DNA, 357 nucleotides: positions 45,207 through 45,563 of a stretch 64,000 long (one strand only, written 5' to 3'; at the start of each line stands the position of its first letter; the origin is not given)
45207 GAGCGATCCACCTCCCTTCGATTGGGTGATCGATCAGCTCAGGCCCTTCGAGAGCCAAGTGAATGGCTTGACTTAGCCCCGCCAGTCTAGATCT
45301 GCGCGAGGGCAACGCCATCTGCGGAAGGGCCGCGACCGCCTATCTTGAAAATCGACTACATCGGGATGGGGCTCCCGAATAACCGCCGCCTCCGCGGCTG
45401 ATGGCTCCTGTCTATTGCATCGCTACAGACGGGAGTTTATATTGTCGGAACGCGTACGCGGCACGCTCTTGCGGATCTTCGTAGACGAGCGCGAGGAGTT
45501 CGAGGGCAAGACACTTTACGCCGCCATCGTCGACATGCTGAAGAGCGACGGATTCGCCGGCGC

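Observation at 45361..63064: Six crcB-motif (fluoride) riboswitches packed into less than 18 kb: a dense, multi-operon fluoride stimulon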

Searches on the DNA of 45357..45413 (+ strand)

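Call 29: build_rna_model(alignment_id=A3, structure=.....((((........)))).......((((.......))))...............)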
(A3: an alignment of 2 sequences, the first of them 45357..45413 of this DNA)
Model R1 built from alignment A3 (2 sequences, 58 columns); structure: as given.
model positions 58; base pairs 8; branch points 1; effective number of sequences 2; information 0.915 bits per position. Calibrated on 0.2 Mb of random sequence (short: E-values are rough).
structure used (alignment columns):
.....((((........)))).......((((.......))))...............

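Call 30: search_with_rna_model(model_id=R1, sources=[window, L001, L002, L003, L004, L005, L006, L007, L008, L009, L010, L011, L012, L013, L014, L015, L016, L017, L018, L019, L020, L021, L022, L023, L024, L025, L026, L027, L028, L029, L030, L031, L032, L033, L034, L035, L036, L037, L038, L039, L040, L041, L042, L043, L044, L045, L046, L047, L048, L049, L050, L051, L052, L053, L054, L055, L056, L057, L058, L059, L060, L061, L062, L063, L064, L065, L066, L067, L068, L069, L070, L071, L072, L073, L074, L075, L076, L077, L078, L079, L080, L081, L082], max_evalue=1, make_alignment=true)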
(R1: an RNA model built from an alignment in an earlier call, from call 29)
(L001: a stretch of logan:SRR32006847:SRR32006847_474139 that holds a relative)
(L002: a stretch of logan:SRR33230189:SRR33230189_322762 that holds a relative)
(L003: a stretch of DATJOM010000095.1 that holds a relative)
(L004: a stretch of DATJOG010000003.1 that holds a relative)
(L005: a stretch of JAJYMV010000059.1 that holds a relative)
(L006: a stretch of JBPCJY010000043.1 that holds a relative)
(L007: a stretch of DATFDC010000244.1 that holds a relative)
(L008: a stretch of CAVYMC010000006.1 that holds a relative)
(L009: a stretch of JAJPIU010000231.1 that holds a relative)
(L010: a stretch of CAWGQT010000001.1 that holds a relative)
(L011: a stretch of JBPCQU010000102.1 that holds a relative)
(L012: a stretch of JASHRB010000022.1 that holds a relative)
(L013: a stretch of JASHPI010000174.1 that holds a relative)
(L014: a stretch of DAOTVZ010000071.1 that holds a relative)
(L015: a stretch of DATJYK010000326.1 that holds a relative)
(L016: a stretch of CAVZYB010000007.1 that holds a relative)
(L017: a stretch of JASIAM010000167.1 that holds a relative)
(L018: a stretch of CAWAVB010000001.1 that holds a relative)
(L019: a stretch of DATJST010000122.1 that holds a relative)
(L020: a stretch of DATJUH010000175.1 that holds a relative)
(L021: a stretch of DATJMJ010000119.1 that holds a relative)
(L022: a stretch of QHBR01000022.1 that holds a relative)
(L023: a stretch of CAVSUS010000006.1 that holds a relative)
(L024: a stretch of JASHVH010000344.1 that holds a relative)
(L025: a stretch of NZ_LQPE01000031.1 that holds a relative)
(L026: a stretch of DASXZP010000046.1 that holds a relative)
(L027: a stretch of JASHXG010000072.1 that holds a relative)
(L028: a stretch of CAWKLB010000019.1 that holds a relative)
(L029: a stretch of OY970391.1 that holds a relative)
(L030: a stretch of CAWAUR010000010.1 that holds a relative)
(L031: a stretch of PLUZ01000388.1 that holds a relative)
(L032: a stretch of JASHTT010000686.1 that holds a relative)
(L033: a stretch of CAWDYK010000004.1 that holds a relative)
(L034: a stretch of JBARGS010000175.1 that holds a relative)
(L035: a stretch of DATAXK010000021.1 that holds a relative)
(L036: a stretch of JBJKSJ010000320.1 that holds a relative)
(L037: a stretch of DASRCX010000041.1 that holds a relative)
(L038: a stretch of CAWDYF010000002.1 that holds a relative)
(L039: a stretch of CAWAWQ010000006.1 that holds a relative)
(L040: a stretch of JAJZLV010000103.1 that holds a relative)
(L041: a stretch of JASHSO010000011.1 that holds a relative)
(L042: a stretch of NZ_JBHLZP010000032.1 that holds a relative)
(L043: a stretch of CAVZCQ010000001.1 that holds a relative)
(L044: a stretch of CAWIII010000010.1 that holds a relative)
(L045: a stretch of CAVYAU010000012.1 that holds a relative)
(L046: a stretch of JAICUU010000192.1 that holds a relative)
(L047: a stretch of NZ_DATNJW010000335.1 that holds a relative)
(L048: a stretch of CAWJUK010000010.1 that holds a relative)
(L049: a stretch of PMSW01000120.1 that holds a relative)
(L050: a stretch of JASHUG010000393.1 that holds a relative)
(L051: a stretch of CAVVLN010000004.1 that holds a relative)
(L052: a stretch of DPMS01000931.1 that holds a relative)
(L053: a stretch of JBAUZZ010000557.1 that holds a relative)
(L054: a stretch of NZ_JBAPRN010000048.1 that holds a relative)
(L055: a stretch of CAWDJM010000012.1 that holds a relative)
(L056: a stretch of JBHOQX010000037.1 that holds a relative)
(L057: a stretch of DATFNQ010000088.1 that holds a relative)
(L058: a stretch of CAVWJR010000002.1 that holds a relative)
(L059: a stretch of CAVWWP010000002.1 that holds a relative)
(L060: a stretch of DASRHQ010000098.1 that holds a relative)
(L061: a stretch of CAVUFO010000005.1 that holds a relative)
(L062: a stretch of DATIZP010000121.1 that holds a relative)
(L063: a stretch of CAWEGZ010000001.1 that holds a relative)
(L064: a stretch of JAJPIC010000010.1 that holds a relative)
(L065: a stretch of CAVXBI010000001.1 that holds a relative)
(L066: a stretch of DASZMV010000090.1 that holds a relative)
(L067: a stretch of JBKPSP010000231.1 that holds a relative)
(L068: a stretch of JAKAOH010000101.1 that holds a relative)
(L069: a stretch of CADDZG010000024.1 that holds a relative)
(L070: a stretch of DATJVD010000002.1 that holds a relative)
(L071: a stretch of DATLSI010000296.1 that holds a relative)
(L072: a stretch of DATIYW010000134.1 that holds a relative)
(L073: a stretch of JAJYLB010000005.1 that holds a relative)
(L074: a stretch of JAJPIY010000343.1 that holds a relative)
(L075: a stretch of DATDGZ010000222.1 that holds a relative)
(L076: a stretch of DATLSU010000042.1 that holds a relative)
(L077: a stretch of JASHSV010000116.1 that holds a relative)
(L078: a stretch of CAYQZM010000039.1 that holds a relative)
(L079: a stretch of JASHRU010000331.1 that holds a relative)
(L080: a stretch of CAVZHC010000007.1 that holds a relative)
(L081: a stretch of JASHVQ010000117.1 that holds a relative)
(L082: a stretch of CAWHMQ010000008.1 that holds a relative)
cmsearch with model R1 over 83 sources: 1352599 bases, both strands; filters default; matches with E-value up to 1: 142.
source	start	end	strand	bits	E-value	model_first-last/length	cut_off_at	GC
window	48398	48455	+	85.9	5.2e-21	1-58/58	no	0.67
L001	2263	2320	+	85.9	5.2e-21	1-58/58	no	0.67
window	45357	45413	+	83.3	2.9e-20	1-58/58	no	0.65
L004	5626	5682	+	52.8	1.6e-11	1-58/58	no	0.74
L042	7872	7926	-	45.2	2.3e-09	1-58/58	no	0.67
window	62837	62894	-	44.9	2.9e-09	1-58/58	no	0.6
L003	6890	6946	+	44.8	3.2e-09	1-58/58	no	0.72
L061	11163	11215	+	44.1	4.9e-09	1-58/58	no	0.62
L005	8118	8174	-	37.3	4.3e-07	1-58/58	no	0.65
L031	237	289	+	36.7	6.5e-07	1-58/58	no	0.6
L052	8250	8305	+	35.7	1.2e-06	1-58/58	no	0.75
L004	17796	17853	-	35.4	1.5e-06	1-58/58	no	0.69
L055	9879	9930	+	35.1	1.9e-06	1-58/58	no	0.63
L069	1191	1234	-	34.9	2.2e-06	6-54/58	no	0.73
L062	9915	9967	+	34.8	2.3e-06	1-58/58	no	0.66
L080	9873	9925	+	34.8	2.3e-06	1-58/58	no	0.66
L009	8871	8926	-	34.5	2.8e-06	1-58/58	no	0.57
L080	3201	3256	+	34.1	3.5e-06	1-58/58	no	0.71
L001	1037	1089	-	33.5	5.5e-06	1-58/58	no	0.62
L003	17584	17642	-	33.4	5.7e-06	1-58/58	no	0.58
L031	3653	3705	-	33.1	7e-06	1-58/58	no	0.58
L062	2999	3054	+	32.4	1.1e-05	1-58/58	no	0.73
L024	4166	4213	-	32.3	1.2e-05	1-58/58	no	0.65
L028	7953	8009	+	31.8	1.6e-05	1-58/58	no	0.7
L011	539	592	+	31.7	1.8e-05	1-58/58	no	0.63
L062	9749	9804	-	31.5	2e-05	1-58/58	no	0.73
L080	9707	9762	-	31.5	2e-05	1-58/58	no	0.73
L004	18415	18472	-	31.2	2.4e-05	1-58/58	no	0.6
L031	3865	3920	+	31.1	2.6e-05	1-58/58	no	0.52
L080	16083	16139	-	30.8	3.3e-05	1-58/58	no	0.65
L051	9664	9722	-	30.5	4e-05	1-58/58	no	0.68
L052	11178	11234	+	30.2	4.6e-05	1-58/58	no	0.77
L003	17008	17066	-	29.6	7e-05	1-58/58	no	0.66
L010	9809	9862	+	29.6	7.1e-05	1-58/58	no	0.69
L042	2243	2300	+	29.4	7.9e-05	6-57/58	no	0.69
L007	2866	2919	+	29.4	8e-05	1-58/58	no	0.65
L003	5961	6013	-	29.4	8.2e-05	1-58/58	no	0.62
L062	16119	16174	-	29.2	9.3e-05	1-58/58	no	0.64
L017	3422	3483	+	29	0.00011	1-58/58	no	0.71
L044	8933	8988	+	28.8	0.00012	1-58/58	no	0.64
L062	16272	16330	+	28.5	0.00015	1-58/58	no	0.68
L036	1067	1123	+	28.4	0.00016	1-58/58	no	0.63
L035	6734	6781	+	28.3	0.00016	6-54/58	no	0.75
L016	20850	20912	-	28.1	0.00018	1-58/58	no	0.6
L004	4354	4406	-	28.1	0.00019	1-58/58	no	0.6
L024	387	442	-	27.7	0.00025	1-58/58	no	0.64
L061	5670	5716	-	27.3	0.00032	6-54/58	no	0.68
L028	11215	11261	+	27.3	0.00033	6-54/58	no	0.62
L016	9841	9906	-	27.1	0.00036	1-58/58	no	0.53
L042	9206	9262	+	26.9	0.00042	1-58/58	no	0.67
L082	7482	7538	+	26.8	0.00045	1-58/58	no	0.68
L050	6239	6294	+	26.6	0.0005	1-58/58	no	0.77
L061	9581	9636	+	26.1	0.00071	1-58/58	no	0.75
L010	3940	3992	-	25.9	0.00083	1-58/58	no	0.64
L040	1255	1300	+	25.5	0.001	6-54/58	no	0.72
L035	11193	11249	+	25.3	0.0012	1-58/58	no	0.63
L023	7748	7802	+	25.3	0.0012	1-58/58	no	0.71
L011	5295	5347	+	25.1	0.0014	1-58/58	no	0.66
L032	5273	5323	-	25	0.0015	1-58/58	no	0.61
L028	15158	15213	+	24.9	0.0015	1-58/58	no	0.68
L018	1002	1050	+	24.8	0.0016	6-54/58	no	0.65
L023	18360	18407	+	24.7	0.0017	1-58/58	no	0.62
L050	5068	5124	-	24.6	0.0019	1-58/58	no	0.65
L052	6906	6969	-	24.5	0.002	1-58/58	no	0.7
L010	16371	16423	+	24.5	0.0021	1-58/58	no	0.7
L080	16232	16290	+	24.2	0.0025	1-58/58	no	0.66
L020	4154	4208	+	24.1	0.0026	1-58/58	no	0.67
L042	5091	5147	+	24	0.0029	1-58/58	no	0.74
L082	14589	14641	+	23.8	0.0033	1-58/58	no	0.68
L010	15766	15821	-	23.6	0.0037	1-58/58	no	0.7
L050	6073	6127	-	23.6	0.0037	1-58/58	no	0.6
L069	1438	1491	+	23.5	0.0039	1-58/58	no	0.81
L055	17931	17978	+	23.3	0.0044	6-54/58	no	0.65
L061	6497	6553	+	23.3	0.0046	1-58/58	no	0.7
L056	141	195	+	23.2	0.0048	1-58/58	no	0.6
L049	12154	12205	+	23.1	0.0051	1-58/58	no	0.65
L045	15045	15103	-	22.9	0.0057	6-54/58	no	0.69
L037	12465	12529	+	22.8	0.0062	1-58/58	no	0.6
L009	6544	6593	-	22.7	0.0066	6-54/58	no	0.64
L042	2067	2123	-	22.7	0.0066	1-58/58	no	0.74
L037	4076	4139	-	22.5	0.0075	1-58/58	no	0.61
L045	6383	6435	+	22.4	0.0079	1-58/58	no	0.6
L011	5132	5188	-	22.3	0.009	1-58/58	no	0.67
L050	9608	9661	+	22.1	0.0099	1-58/58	no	0.69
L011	9285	9340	+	22.1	0.01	1-58/58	no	0.7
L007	552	605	+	21.9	0.011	1-58/58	no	0.69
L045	6258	6310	-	21.9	0.012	1-58/58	no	0.7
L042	9072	9114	-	21.8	0.012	6-54/58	no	0.65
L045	4801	4849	+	21.8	0.012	1-58/58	no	0.69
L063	9468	9519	+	21.8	0.012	1-58/58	no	0.71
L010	9530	9584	-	21.7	0.013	1-58/58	no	0.6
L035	16235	16291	+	21.2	0.018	1-58/58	no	0.67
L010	16266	16311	-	21.1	0.019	6-54/58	no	0.65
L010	20691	20738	+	20.9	0.023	6-54/58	no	0.71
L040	8161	8216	-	20.8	0.023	1-58/58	no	0.68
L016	14555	14626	+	20.7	0.025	1-58/58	no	0.56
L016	5744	5806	-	20.7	0.025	6-57/58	no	0.57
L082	5843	5887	-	20.7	0.025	6-54/58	no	0.64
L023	7452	7507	+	20.6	0.027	1-58/58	no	0.66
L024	9545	9599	+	20.4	0.029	1-58/58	no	0.67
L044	4271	4321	+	20.4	0.03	1-58/58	no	0.65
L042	477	523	-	20.4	0.03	6-54/58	no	0.68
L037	4253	4300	+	20.2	0.034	6-54/58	no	0.67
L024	5683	5733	-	20.1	0.037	1-58/58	no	0.61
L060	1942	1990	+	20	0.039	1-58/58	no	0.65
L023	14304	14357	+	19.8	0.046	1-58/58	no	0.69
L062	8065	8117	-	19.8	0.047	1-58/58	no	0.7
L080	8288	8340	-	19.8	0.047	1-58/58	no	0.7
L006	11949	11998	+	19.4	0.057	1-58/58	no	0.58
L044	19877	19923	+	19.3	0.061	6-54/58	no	0.7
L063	15928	15982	+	19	0.077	1-58/58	no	0.64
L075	9671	9770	+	18.8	0.088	1-58/58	no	0.73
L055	7844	7897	-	18.6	0.1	1-58/58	no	0.61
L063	11193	11237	+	18.6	0.1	1-58/58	no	0.64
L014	9859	9913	+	18.5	0.11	1-58/58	no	0.51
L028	14851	14910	-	18.3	0.12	1-58/58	no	0.63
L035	6481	6559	-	17.9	0.16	1-58/58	no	0.65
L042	4889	4946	-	17.8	0.16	1-58/58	no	0.67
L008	12030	12080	+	17.6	0.19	1-58/58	no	0.55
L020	19071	19152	-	17.5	0.2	1-58/58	no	0.7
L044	15888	15940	+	17.5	0.2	1-58/58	no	0.64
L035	17684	17730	+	17.4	0.22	6-54/58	no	0.64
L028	18684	18737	+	17.2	0.25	1-58/58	no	0.65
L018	6604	6646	+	17.2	0.25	6-54/58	no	0.67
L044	11261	11314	+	17.1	0.26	1-58/58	no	0.69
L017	324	384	+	17.1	0.26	1-58/58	no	0.67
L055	9728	9772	-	17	0.29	6-54/58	no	0.64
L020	12077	12135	+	17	0.29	1-58/58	no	0.64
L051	2839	2893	-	16.8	0.34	1-58/58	no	0.75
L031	52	104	-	16.6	0.37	1-58/58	no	0.55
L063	20877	20924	-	16.6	0.37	6-54/58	no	0.67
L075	9520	9577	-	16.2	0.47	1-58/58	no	0.67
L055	19874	19943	+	16.2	0.48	1-58/58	no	0.66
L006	9499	9564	-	16.2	0.49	1-58/58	no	0.5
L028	7828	7902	-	16.1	0.52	1-58/58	no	0.59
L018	12553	12613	+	16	0.55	1-58/58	no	0.67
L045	3990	4058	-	15.9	0.59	1-58/58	no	0.65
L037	9909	9961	+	15.9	0.6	1-58/58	no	0.58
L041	3622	3687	+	15.8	0.62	1-58/58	no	0.68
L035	21053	21115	+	15.4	0.85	1-58/58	no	0.65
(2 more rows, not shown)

Alignment A4: 142 matches aligned to the model, 151 columns, each read 5' to 3' on its own strand. Consensus structure (alignment columns), stored with it:
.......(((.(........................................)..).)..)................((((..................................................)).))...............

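Call 34: search_with_rna_model(model_id=R1, sources=[window, L003, L004, L005, L006, L007, L008, L009, L010, L011, L012, L013, L014, L015, L016, L017, L018, L019, L020, L021, L022, L023, L024, L025, L026, L027, L028, L029, L030, L031, L032, L033, L034, L035, L036, L037, L038, L039, L040, L041, L042, L043, L044, L045, L046, L047, L048, L049, L050, L051, L052, L053, L054, L055, L056, L057, L058, L059, L060, L061, L062, L063, L064, L065, L066, L067, L068, L069, L070, L071, L072, L073, L074, L075, L076, L077, L078, L079, L081, L082], max_evalue=0.02, make_alignment=true)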
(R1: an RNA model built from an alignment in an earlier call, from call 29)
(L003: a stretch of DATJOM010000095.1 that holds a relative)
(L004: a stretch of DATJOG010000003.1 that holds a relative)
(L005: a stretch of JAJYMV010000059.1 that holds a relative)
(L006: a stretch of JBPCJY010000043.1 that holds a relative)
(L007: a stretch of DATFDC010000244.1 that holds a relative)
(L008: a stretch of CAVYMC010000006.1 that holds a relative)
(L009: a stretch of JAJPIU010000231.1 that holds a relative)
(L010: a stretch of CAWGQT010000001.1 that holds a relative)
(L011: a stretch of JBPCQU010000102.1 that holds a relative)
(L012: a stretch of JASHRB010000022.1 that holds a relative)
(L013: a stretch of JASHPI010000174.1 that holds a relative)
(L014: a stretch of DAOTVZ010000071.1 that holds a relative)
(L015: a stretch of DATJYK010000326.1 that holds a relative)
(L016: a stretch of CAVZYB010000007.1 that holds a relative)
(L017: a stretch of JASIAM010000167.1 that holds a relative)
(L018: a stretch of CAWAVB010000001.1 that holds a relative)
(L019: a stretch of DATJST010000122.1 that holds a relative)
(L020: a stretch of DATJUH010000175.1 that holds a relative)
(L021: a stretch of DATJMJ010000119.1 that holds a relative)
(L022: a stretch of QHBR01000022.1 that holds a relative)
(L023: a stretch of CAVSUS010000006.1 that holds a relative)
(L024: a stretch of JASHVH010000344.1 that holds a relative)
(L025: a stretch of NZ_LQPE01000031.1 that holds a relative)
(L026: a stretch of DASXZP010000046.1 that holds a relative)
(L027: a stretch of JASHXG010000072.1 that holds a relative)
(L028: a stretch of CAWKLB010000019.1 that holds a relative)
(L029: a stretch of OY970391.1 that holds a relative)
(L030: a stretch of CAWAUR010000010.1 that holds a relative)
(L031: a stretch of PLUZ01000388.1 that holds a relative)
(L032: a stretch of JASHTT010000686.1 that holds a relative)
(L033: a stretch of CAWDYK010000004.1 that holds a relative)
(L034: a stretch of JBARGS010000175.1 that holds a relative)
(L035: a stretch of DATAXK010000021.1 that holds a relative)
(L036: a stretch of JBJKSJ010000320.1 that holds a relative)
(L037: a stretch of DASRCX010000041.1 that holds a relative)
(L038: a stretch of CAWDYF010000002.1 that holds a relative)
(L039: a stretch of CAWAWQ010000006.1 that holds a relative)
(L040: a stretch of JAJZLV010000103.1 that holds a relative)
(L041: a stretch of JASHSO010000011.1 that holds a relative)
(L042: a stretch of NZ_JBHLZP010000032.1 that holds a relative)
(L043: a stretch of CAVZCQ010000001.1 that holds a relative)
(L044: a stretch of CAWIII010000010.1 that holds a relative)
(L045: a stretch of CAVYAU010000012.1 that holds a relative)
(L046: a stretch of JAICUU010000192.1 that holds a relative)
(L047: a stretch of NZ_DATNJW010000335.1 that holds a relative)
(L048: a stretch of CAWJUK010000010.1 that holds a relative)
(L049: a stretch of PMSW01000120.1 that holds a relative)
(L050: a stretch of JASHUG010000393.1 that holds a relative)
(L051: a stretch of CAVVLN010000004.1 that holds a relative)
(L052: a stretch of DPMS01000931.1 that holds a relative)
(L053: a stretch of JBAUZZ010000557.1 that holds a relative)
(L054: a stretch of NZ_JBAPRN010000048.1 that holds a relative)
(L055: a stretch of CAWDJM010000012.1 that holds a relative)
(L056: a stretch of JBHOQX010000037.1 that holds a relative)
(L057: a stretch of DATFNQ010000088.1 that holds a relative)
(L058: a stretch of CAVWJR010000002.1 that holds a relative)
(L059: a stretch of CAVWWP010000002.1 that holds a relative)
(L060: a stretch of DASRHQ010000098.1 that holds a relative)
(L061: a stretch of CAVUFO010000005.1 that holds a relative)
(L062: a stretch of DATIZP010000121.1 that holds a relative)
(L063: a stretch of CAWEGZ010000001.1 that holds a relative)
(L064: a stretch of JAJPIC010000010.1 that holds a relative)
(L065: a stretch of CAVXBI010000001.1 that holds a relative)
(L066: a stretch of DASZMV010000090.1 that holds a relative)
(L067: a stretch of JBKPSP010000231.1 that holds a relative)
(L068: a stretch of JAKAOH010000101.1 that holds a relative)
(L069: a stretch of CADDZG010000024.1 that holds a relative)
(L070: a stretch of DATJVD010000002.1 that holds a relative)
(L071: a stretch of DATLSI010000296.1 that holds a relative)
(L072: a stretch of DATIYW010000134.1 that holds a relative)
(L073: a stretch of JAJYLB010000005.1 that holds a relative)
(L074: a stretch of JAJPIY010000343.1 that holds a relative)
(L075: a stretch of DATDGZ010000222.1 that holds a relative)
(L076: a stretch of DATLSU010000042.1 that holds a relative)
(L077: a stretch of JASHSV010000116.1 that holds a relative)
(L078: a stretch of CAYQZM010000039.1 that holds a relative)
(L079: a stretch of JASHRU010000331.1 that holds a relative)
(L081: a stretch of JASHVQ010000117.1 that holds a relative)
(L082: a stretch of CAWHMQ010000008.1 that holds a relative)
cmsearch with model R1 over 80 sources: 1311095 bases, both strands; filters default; matches with E-value up to 0.02: 88.
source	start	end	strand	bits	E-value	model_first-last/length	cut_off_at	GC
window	48398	48455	+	85.9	5.1e-21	1-58/58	no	0.67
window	45357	45413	+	83.3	2.8e-20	1-58/58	no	0.65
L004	5626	5682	+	52.8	1.6e-11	1-58/58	no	0.74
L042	7872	7926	-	45.2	2.3e-09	1-58/58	no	0.67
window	62837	62894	-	44.9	2.8e-09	1-58/58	no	0.6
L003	6890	6946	+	44.8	3.1e-09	1-58/58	no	0.72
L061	11163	11215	+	44.1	4.8e-09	1-58/58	no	0.62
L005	8118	8174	-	37.3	4.2e-07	1-58/58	no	0.65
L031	237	289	+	36.7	6.3e-07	1-58/58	no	0.6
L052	8250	8305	+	35.7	1.2e-06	1-58/58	no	0.75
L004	17796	17853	-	35.4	1.4e-06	1-58/58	no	0.69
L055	9879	9930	+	35.1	1.8e-06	1-58/58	no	0.63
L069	1191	1234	-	34.9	2.1e-06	6-54/58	no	0.73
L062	9915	9967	+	34.8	2.2e-06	1-58/58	no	0.66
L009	8871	8926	-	34.5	2.7e-06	1-58/58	no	0.57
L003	17584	17642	-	33.4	5.5e-06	1-58/58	no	0.58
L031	3653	3705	-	33.1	6.8e-06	1-58/58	no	0.58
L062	2999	3054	+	32.4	1.1e-05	1-58/58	no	0.73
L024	4166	4213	-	32.3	1.1e-05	1-58/58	no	0.65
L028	7953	8009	+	31.8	1.6e-05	1-58/58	no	0.7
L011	539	592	+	31.7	1.7e-05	1-58/58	no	0.63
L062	9749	9804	-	31.5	2e-05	1-58/58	no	0.73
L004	18415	18472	-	31.2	2.3e-05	1-58/58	no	0.6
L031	3865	3920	+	31.1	2.5e-05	1-58/58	no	0.52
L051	9664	9722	-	30.5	3.9e-05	1-58/58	no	0.68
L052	11178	11234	+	30.2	4.5e-05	1-58/58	no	0.77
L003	17008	17066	-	29.6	6.8e-05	1-58/58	no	0.66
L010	9809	9862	+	29.6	6.9e-05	1-58/58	no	0.69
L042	2243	2300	+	29.4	7.6e-05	6-57/58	no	0.69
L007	2866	2919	+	29.4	7.7e-05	1-58/58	no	0.65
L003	5961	6013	-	29.4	8e-05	1-58/58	no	0.62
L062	16119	16174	-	29.2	9e-05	1-58/58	no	0.64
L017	3422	3483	+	29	0.0001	1-58/58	no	0.71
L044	8933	8988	+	28.8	0.00012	1-58/58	no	0.64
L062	16272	16330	+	28.5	0.00014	1-58/58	no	0.68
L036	1067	1123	+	28.4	0.00015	1-58/58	no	0.63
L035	6734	6781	+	28.3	0.00016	6-54/58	no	0.75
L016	20850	20912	-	28.1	0.00018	1-58/58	no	0.6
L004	4354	4406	-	28.1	0.00018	1-58/58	no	0.6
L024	387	442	-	27.7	0.00024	1-58/58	no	0.64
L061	5670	5716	-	27.3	0.00031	6-54/58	no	0.68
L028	11215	11261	+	27.3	0.00032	6-54/58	no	0.62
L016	9841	9906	-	27.1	0.00035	1-58/58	no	0.53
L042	9206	9262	+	26.9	0.00041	1-58/58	no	0.67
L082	7482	7538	+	26.8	0.00044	1-58/58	no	0.68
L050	6239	6294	+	26.6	0.00049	1-58/58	no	0.77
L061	9581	9636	+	26.1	0.00069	1-58/58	no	0.75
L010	3940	3992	-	25.9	0.00081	1-58/58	no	0.64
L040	1255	1300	+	25.5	0.00099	6-54/58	no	0.72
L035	11193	11249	+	25.3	0.0011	1-58/58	no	0.63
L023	7748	7802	+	25.3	0.0012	1-58/58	no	0.71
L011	5295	5347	+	25.1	0.0013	1-58/58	no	0.66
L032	5273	5323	-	25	0.0014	1-58/58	no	0.61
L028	15158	15213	+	24.9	0.0015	1-58/58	no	0.68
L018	1002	1050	+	24.8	0.0016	6-54/58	no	0.65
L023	18360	18407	+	24.7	0.0017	1-58/58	no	0.62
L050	5068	5124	-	24.6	0.0019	1-58/58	no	0.65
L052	6906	6969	-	24.5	0.0019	1-58/58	no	0.7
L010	16371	16423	+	24.5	0.002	1-58/58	no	0.7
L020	4154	4208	+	24.1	0.0025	1-58/58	no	0.67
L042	5091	5147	+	24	0.0028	1-58/58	no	0.74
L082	14589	14641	+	23.8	0.0032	1-58/58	no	0.68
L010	15766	15821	-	23.6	0.0035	1-58/58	no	0.7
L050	6073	6127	-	23.6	0.0036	1-58/58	no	0.6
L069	1438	1491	+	23.5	0.0037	1-58/58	no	0.81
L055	17931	17978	+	23.3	0.0043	6-54/58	no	0.65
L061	6497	6553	+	23.3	0.0045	1-58/58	no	0.7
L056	141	195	+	23.2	0.0046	1-58/58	no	0.6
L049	12154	12205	+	23.1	0.005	1-58/58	no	0.65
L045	15045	15103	-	22.9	0.0055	6-54/58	no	0.69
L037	12465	12529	+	22.8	0.006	1-58/58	no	0.6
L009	6544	6593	-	22.7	0.0064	6-54/58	no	0.64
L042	2067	2123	-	22.7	0.0064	1-58/58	no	0.74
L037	4076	4139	-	22.5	0.0073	1-58/58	no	0.61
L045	6383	6435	+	22.4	0.0077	1-58/58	no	0.6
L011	5132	5188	-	22.3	0.0087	1-58/58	no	0.67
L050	9608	9661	+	22.1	0.0096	1-58/58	no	0.69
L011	9285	9340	+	22.1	0.0099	1-58/58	no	0.7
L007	552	605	+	21.9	0.011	1-58/58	no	0.69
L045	6258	6310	-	21.9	0.011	1-58/58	no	0.7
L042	9072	9114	-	21.8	0.011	6-54/58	no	0.65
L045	4801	4849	+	21.8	0.012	1-58/58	no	0.69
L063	9468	9519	+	21.8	0.012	1-58/58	no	0.71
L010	9530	9584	-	21.7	0.012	1-58/58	no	0.6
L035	16235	16291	+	21.2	0.017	1-58/58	no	0.67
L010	16266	16311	-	21.1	0.019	6-54/58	no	0.65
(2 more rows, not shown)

Alignment A5: 88 matches aligned to the model, 96 columns, each read 5' to 3' on its own strand. Consensus structure (alignment columns), stored with it:
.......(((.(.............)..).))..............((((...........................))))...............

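Call 35: build_rna_model(alignment_id=A5)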
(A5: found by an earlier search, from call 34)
Model R2 built from alignment A5 (88 sequences, 96 columns); structure: stored with the alignment.
model positions 56; base pairs 8; branch points 1; effective number of sequences 26.02; information 0.994 bits per position. Calibrated on 0.2 Mb of random sequence (short: E-values are rough).
structure used (alignment columns):
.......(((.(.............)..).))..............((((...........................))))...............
